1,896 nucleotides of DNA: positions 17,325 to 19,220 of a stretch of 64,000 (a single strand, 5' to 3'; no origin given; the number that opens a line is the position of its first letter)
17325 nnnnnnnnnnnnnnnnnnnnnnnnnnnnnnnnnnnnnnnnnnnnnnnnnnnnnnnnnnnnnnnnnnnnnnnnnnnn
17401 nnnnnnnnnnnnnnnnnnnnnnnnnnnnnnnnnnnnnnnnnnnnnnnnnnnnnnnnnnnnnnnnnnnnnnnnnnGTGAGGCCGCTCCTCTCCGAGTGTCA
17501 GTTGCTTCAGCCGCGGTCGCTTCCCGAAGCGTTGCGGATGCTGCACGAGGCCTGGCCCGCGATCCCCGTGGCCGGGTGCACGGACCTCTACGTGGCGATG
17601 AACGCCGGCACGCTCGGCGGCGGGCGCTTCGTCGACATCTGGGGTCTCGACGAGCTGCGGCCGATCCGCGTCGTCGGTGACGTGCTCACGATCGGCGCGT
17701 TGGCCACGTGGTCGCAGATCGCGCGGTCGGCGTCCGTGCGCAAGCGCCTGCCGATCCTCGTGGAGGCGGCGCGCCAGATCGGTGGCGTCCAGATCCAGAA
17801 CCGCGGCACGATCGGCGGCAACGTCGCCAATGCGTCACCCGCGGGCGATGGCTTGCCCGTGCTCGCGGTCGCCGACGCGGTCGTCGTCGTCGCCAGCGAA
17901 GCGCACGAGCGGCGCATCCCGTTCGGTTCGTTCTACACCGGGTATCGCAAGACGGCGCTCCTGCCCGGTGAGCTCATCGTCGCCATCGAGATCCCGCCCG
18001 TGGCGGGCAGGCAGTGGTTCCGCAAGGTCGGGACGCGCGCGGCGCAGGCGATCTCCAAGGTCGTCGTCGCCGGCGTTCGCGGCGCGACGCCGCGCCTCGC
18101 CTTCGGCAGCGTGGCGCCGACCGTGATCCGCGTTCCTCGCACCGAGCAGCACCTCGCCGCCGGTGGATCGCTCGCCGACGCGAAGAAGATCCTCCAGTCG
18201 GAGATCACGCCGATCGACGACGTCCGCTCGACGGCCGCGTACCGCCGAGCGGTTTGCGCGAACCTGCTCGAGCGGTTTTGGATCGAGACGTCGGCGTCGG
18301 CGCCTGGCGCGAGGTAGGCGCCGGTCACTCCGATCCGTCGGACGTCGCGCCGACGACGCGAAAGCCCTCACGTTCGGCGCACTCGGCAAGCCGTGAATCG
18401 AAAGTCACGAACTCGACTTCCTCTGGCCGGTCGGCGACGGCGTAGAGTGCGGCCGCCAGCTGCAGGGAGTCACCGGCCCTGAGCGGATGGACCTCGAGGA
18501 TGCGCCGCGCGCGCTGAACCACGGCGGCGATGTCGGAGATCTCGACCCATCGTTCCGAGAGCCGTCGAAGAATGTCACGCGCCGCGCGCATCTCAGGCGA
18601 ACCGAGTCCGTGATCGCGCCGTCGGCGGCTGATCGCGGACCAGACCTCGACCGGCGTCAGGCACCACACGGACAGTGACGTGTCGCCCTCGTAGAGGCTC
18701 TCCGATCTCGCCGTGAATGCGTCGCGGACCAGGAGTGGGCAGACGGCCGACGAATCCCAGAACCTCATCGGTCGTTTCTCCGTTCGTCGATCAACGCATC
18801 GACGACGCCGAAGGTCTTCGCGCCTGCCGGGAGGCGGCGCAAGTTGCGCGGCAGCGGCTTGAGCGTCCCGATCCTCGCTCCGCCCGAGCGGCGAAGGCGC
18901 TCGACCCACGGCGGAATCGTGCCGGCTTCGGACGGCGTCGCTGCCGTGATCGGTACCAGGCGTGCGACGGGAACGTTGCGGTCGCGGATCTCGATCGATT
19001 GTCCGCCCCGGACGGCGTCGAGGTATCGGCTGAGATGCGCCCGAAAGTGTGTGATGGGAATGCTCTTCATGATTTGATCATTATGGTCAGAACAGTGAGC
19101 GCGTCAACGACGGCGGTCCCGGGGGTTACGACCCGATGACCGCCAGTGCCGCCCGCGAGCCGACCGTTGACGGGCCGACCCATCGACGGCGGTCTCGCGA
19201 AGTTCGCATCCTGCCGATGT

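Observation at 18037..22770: About 4.3-kb cargo (vapBC-like TA + ECF-sigma fusion gene) inserted at the 3' end of the molybdoenzyme FAD-subunit gene, bracketed by a duplicated gene 3' end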

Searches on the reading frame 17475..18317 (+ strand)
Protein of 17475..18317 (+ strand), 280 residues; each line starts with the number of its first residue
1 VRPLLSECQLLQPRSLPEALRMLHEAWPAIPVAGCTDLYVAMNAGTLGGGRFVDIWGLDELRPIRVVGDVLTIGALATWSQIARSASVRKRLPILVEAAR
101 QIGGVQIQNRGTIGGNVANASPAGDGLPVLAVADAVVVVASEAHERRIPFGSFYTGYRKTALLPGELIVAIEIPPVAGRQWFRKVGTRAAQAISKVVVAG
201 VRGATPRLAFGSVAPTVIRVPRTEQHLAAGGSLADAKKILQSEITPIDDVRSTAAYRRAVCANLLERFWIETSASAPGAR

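Call 8: find_encoding_contigs(protein=window:17475-18317:+, flank=10000, max_places=10)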
Protein window:17475-18317:+ (280 aa): no gene with exactly this product is on record in the collection.

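Call 9: search_protein_families(library=pfam, proteins=[window:17475-18317:+], max_evalue=0.01)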
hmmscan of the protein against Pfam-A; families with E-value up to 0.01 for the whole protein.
window:17475-18317:+ (280 aa): 2 families
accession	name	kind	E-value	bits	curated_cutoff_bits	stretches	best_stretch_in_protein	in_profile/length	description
PF00941.27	FAD_binding_5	-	7.1e-44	150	27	1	8-174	3-168/170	FAD binding domain in molybdopterin dehydrogenase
PF03450.22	CO_deh_flav_C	-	2.4e-12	47.3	25.5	1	193-271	13-101/102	CO dehydrogenase flavoprotein C-terminal domain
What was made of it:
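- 17475..18317 (+): coxM/xdhB-type FAD-binding subunit gene (280 aa), intact; last gene of a coxL (14861-17053), coxS (to 17478), coxM operon. Pfam FAD_binding_5 (E 7e-44) and CO_deh_flav_C (call 9).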

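Call 13: find_homologous_proteins(query=window:17475-18314:+, max_evalue=1e-20)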
Query seq(280 aa) (280 aa): 8000 proteins with E <= 1e-20 among 8000 candidates; the best 120 are listed.
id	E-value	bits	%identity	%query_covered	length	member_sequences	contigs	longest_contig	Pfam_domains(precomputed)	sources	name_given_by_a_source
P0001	1.2e-176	604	100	100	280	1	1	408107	PF00941.28,PF03450.23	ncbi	-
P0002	6.3e-114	398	68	98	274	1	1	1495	PF00941.28,PF03450.23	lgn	-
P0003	1.5e-112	393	68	98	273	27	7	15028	PF00941.28,PF03450.23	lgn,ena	-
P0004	2.2e-111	390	69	97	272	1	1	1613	PF00941.28,PF03450.23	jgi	jgi:CO/xanthine dehydrogenase FAD-binding subunit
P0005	3.0e-111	389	67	98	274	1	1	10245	PF00941.28,PF03450.23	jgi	jgi:CO/xanthine dehydrogenase FAD-binding subunit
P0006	9.0e-111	388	66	98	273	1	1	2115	PF00941.28,PF03450.23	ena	-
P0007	1.0e-110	387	66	98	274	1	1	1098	PF00941.28,PF03450.23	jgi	jgi:CO/xanthine dehydrogenase FAD-binding subunit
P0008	1.0e-110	387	65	98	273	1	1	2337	PF00941.28,PF03450.23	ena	-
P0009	1.0e-110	387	66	98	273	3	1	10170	PF00941.28,PF03450.23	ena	-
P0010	1.2e-110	387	65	98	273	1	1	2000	PF00941.28,PF03450.23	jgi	jgi:xanthine dehydrogenase small subunit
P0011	1.4e-110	387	65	98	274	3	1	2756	PF00941.28,PF03450.23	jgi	jgi:xanthine dehydrogenase small subunit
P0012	1.8e-110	387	66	98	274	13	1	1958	PF00941.28,PF03450.23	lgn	-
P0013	1.9e-110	387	65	98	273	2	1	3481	PF00941.28,PF03450.23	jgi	jgi:xanthine dehydrogenase small subunit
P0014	1.9e-110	387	66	98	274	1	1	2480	PF00941.28,PF03450.23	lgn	-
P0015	2.3e-110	386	67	98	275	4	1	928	PF00941.28,PF03450.23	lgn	-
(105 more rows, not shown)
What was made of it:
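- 17475..18317 (+): Identical to P0001 on a 408-kb NCBI contig (call 13).
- Tried and rejected: CoxM homologues: the nearest non-self is 68% identical (call 13).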

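Call 14: find_encoding_contigs(protein=P0001, flank=10000, max_places=10)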
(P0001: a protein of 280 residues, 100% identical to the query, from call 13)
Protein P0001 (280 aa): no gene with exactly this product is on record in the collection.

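Call 22: find_encoding_contigs(protein=P0122, flank=5000, max_places=5)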
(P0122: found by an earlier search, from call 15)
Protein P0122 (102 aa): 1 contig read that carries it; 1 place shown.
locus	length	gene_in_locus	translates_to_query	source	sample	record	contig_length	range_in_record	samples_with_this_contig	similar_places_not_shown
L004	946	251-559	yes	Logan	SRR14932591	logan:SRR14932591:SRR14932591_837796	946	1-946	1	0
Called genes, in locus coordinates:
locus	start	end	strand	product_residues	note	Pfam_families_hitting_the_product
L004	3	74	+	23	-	?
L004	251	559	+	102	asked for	PF02604:PhdYeFM_antitox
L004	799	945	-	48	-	?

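Call 29: find_related_loci(query=P0001, collection=genome_contigs, flank=10000)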
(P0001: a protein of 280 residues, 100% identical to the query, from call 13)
Query P0001 (280 aa) in genome_contigs; peptide patterns used: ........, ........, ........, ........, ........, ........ (x = any residue, [..] = any of these).
342 stretches matched a pattern; 49 encode a relative of the query (tblastn E <= 1e-3); 48 distinct loci.
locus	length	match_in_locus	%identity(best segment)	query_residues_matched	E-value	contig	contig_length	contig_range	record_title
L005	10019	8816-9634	68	1-273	3e-119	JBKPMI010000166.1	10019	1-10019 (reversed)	MAG: Acidobacteriota bacterium isolate GS_HAYS_MAG_00070 GS_HAYS_000002167634, whole genome shotgun sequence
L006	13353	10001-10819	65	1-273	4e-114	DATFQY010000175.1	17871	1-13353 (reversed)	MAG TPA_asm: Thermoanaerobaculia bacterium isolate SMAG_U9343 k141_1855066, whole genome shotgun sequence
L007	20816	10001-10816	65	1-272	6e-114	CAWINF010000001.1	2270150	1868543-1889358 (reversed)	MAG: uncultured Acidobacteriota bacterium isolate MFD04944.bin.1.105 genome assembly, contig: contig_21983, whole genome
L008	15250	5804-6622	64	1-272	8e-112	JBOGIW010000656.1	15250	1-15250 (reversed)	MAG: Vicinamibacterales bacterium isolate M3-S_metawrap_bin.136 k127_687157, whole genome shotgun sequence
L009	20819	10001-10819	63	1-273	2e-111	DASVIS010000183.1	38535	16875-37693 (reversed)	MAG TPA_asm: Vicinamibacterales bacterium isolate SMAG_U2999 k141_682301, whole genome shotgun sequence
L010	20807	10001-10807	64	1-269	3e-110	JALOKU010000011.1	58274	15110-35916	MAG: Vicinamibacterales bacterium isolate Prado007 scaffold_254, whole genome shotgun sequence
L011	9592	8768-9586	62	1-273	5e-110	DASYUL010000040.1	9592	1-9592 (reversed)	MAG TPA_asm: Thermoanaerobaculia bacterium isolate SMAG_U4594 k141_477921, whole genome shotgun sequence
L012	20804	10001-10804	63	5-272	2e-109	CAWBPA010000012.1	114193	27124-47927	MAG: Vicinamibacterales bacterium isolate MFD00962.bin.2.188 genome assembly, contig: contig_217091, whole genome shotgu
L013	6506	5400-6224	62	1-275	1e-108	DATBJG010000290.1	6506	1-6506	MAG TPA_asm: Vicinamibacterales bacterium isolate SMAG_U3914 k141_3898210, whole genome shotgun sequence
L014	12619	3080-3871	64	5-268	8e-106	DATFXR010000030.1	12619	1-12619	MAG TPA_asm: Vicinamibacterales bacterium isolate SMAG_U9522 k141_1252890, whole genome shotgun sequence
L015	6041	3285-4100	61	1-273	1e-105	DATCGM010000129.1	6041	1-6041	MAG TPA_asm: Gemmatimonadaceae bacterium isolate SMAG_U7807 k141_618584, whole genome shotgun sequence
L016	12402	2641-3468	61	1-277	2e-105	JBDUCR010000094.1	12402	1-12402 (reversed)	MAG: bacterium isolate cluster4_bin.51 NODE_12376_length_12402_cov_22.115008, whole genome shotgun sequence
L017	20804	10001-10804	65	5-272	1e-104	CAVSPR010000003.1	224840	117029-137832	MAG: uncultured Acidobacteriota bacterium isolate MFD02979.bin.2.94 genome assembly, contig: contig_28806, whole genome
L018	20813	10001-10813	61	1-272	8e-104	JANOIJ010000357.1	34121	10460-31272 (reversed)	MAG: Gemmatimonadaceae bacterium isolate SOY_63_metabat_25 SOY_63_k141_2989424, whole genome shotgun sequence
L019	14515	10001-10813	60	1-272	1e-103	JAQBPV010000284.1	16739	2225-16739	MAG: Gemmatimonadetes bacterium isolate RYN_356 scaffold_1434880, whole genome shotgun sequence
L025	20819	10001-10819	63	1-273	2e-97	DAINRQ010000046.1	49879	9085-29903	MAG TPA_asm: Gemmatimonadaceae bacterium isolate CTOTU27634 NODE_139_length_49879_cov_12.542690, whole genome shotgun se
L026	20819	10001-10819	59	1-273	7e-96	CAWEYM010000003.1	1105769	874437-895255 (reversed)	MAG: uncultured Acidobacteriota bacterium isolate MFD05942.bin.1.97 genome assembly, contig: contig_20491, whole genome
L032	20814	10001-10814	62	1-272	2e-85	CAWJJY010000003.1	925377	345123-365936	MAG: uncultured Acidobacteriota bacterium isolate MFD05942.bin.1.17 genome assembly, contig: contig_23401, whole genome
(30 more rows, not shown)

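Call 54: search_protein_families(library=pfam, proteins=[L007:11083-12588:+, L008:6604-7818:-, L010:10935-11759:-, L014:3925-5187:+, L016:3539-4876:+, L017:11219-13144:-, L025:10829-12616:-, L026:10850-11560:-, L032:10893-11549:-, L015:4119-6005:-], max_evalue=0.0001)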
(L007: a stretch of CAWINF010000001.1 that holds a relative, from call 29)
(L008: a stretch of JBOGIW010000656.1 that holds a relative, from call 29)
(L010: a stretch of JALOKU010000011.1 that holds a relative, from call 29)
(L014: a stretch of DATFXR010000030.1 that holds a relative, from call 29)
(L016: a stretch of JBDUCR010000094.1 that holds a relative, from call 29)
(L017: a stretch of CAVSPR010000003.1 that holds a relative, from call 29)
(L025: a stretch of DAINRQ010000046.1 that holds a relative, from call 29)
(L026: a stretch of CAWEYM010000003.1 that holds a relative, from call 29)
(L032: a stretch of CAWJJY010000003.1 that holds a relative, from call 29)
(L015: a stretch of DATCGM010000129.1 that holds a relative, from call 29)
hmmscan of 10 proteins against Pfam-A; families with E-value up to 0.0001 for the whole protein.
L007:11083-12588:+ (501 aa): 1 family
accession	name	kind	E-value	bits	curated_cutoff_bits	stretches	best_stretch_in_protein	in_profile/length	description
PF02133.21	Transp_cyt_pur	-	2.6e-127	425.7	23.5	1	37-472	1-440/440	Permease for cytosine/purines, uracil, thiamine, allantoin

L008:6604-7818:- (404 aa): 3 families
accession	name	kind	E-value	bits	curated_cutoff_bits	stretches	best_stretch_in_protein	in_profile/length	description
PF01070.24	FMN_dh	-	7.1e-126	420.4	24.9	1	20-383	1-348/350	FMN-dependent dehydrogenase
PF00478.31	IMPDH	-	1.2e-07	31.5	25.6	1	263-350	155-249/345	IMP dehydrogenase / GMP reductase domain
PF01645.23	Glu_synthase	-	2.9e-05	23.8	20.4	1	293-339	255-306/369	Conserved region in glutamate synthase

L010:10935-11759:- (274 aa): 1 family
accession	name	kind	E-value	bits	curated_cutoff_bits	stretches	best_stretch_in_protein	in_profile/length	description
PF08308.17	PEGA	-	1.8e-09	37.8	20.8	1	108-173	3-68/71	PEGA domain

L014:3925-5187:+ (420 aa): 4 families
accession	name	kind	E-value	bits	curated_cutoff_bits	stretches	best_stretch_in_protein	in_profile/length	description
PF13579.12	Glyco_trans_4_4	-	1.9e-15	58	29.7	1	16-187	6-152/158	Glycosyl transferase 4-like domain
PF13439.12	Glyco_transf_4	-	1.1e-14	55.2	28.5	1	17-185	8-157/170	Glycosyltransferase Family 4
PF13692.12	Glyco_trans_1_4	-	6.3e-10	39.9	27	1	233-376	13-140/142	Glycosyl transferases group 1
PF00534.26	Glycos_transf_1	-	1.7e-05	24.8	26.4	1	233-395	26-171/172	Glycosyl transferases group 1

L016:3539-4876:+ (445 aa): 2 families
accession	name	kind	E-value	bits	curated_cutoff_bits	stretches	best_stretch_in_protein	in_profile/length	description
PF01979.26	Amidohydro_1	-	2.5e-27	96.5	25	1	48-425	1-345/345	Amidohydrolase family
PF07969.17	Amidohydro_3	-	5.2e-17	62.9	29.7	2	344-426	404-472/472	Amidohydrolase family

L017:11219-13144:- (641 aa): 5 families
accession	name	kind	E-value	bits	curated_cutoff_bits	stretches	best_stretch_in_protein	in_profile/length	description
PF13183.11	Fer4_8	-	1.9e-06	28.7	27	1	447-521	3-66/68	4Fe-4S dicluster domain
PF13187.11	Fer4_9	-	4.3e-06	27.1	27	1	448-522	1-50/52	4Fe-4S dicluster domain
PF13534.11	Fer4_17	-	4.9e-06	27.4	22.2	1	449-522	2-59/61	4Fe-4S dicluster domain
PF12838.12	Fer4_7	-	4.5e-05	24.3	27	0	449-521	2-50/52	4Fe-4S dicluster domain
PF13237.11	Fer4_10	-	4.8e-05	23.6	25.5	0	448-520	8-53/53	4Fe-4S dicluster domain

L025:10829-12616:- (595 aa): 2 families
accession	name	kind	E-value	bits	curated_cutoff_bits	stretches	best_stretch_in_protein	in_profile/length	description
PF00563.25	EAL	-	9.1e-63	212.2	31.3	1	346-580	3-236/236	EAL domain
PF00990.26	GGDEF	-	3.2e-38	131.5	23.8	1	171-323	3-159/161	Diguanylate cyclase, GGDEF domain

L026:10850-11560:- (236 aa): 1 family
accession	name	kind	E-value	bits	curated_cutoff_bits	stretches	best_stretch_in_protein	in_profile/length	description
PF03544.19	TonB_C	-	9.7e-22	77.7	24.6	1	160-235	2-79/79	Gram-negative bacterial TonB protein C-terminal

L032:10893-11549:- (218 aa): 2 families
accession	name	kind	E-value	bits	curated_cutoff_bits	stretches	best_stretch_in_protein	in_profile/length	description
PF13505.12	OMP_b-brl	-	4.6e-14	53.4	28.7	1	28-211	4-175/175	Outer membrane protein beta-barrel domain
PF03922.20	OmpW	-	3.1e-06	27.7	24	1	55-151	22-116/195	OmpW family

L015:4119-6005:- (628 aa): 2 families
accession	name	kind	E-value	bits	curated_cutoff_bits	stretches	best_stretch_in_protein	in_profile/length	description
PF05193.26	Peptidase_M16_C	-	8.1e-49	166.4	23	2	385-556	2-179/181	Peptidase M16 inactive domain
PF00675.25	Peptidase_M16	-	6.1e-15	55.9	22.3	1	241-377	11-147/149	Insulinase (Peptidase family M16)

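Call 66: search_protein_families(library=ncbifam, proteins=[window:17475-18317:+], max_evalue=0.001)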
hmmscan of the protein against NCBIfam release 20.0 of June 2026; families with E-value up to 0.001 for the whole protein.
window:17475-18317:+ (280 aa): 8 families
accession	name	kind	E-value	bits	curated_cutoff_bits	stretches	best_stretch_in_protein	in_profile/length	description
TIGR02963.1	xanthine_xdhA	equivalog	2.6e-47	161.5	467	1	9-272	194-468/468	xanthine dehydrogenase small subunit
NF043083.1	XdhB_XDHase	equivalog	4.2e-44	150.8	310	1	10-269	7-280/289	xanthine dehydrogenase subunit XdhB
NF041019.1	glyceraldDH_beta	equivalog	1.4e-40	139.4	350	1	8-267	6-275/280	glyceraldehyde dehydrogenase subunit beta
NF007427.0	PRK09971.1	equivalog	2.3e-35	122.2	287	1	10-272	7-283/292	xanthine dehydrogenase FAD-binding subunit XdhB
TIGR03199.1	pucC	equivalog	2.3e-29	102.5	306.05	1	13-264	1-261/264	xanthine dehydrogenase subunit C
TIGR03195.1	4hydrxCoA_B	equivalog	1.9e-27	96.2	404.55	2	5-118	2-115/321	4-hydroxybenzoyl-CoA reductase subunit beta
TIGR03312.1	Se_sel_red_FAD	hypoth_equivalog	4e-09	36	241.5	1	60-266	52-244/257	molybdopterin-dependent oxidoreductase FAD-binding subunit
TIGR02969.1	mam_aldehyde_ox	subfamily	1.8e-06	25.7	1912.3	1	95-195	333-432/1330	aldehyde oxidase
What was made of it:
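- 17475..18317 (+): NCBIfam xanthine-dehydrogenase-family hits are all below the equivalog cut-offs (call 66).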

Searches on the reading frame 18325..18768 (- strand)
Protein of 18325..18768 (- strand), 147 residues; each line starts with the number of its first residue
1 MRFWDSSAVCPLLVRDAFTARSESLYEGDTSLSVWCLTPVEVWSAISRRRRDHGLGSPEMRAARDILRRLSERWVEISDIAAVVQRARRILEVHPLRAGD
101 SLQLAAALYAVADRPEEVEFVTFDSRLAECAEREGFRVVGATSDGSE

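Call 9: search_protein_families(library=pfam, proteins=[window:18325-18768:-], max_evalue=0.01)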
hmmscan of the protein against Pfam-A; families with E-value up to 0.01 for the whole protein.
window:18325-18768:- (147 aa): 1 family
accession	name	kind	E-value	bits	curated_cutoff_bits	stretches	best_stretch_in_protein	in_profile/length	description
PF01850.27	PIN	-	2.3e-05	25.4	23.6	1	5-131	4-118/120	PIN domain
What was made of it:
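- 18325..18768 (-): VapC-type PIN toxin gene (147 aa). Its stop is 7 nt from the coxM stop (convergent). Pfam PIN 25.4 bits against a cut-off of 23.6 (call 9).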

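Call 66: search_protein_families(library=ncbifam, proteins=[window:18325-18768:-], max_evalue=0.001)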
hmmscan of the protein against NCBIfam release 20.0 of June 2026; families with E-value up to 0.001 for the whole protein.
window:18325-18768:- (147 aa): 0 families

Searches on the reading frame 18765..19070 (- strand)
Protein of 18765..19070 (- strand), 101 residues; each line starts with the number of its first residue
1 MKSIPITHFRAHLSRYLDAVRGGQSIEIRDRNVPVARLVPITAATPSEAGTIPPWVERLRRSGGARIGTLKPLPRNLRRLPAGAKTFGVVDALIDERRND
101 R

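Call 9: search_protein_families(library=pfam, proteins=[window:18765-19070:-], max_evalue=0.01)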
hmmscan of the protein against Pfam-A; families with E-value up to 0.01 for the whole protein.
window:18765-19070:- (101 aa): 1 family
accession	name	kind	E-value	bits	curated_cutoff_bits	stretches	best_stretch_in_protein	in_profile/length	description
PF02604.26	PhdYeFM_antitox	-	1.4e-09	38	29.8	1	1-41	1-42/74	Antitoxin Phd_YefM, type II toxin-antitoxin system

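Call 10: find_encoding_contigs(protein=window:18765-19070:-, flank=10000, max_places=10)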
Protein window:18765-19070:- (101 aa): 1 contig read that carries it; 1 place shown.
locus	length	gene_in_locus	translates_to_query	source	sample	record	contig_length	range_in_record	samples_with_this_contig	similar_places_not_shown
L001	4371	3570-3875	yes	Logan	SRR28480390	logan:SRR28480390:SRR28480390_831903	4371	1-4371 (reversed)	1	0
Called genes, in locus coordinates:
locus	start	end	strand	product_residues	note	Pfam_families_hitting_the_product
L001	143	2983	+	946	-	PF04542:Sigma70_r2, PF04545:Sigma70_r4 (weak), PF08281:Sigma70_r4_2, PF02369:Big_1 (faint), PF13620:CarboxypepD_reg (faint)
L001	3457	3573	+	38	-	-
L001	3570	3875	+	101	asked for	PF02604:PhdYeFM_antitox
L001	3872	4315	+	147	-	PF01850:PIN (faint)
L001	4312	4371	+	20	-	?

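Call 15: list_cluster_members(proteins=[P0001, window:18765-19070:-, window:18325-18768:-])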
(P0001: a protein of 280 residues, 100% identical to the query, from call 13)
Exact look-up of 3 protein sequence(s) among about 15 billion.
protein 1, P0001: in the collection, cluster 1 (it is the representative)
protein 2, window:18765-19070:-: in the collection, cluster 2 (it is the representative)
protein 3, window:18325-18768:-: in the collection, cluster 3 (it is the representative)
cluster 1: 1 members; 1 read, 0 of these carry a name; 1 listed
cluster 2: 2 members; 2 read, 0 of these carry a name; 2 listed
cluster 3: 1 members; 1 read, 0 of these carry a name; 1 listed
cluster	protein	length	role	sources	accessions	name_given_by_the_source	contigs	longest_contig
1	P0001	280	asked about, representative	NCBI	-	-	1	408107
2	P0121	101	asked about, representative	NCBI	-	-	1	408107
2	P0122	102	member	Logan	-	-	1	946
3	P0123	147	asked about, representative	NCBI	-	-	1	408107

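Call 66: search_protein_families(library=ncbifam, proteins=[window:18765-19070:-], max_evalue=0.001)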
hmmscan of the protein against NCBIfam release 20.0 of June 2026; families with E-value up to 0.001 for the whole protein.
window:18765-19070:- (101 aa): 1 family
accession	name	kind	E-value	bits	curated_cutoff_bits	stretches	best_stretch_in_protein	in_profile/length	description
TIGR01552.1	phd_fam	subfamily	7.8e-08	31.6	20.8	1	3-41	1-39/53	type II toxin-antitoxin system prevent-host-death family antitoxin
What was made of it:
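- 18765..19070 (-): Phd/YefM-family antitoxin gene (101 aa), with an ATGA overlap onto the PIN gene. Pfam PF02604 and NCBIfam TIGR01552 (calls 9, 66).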
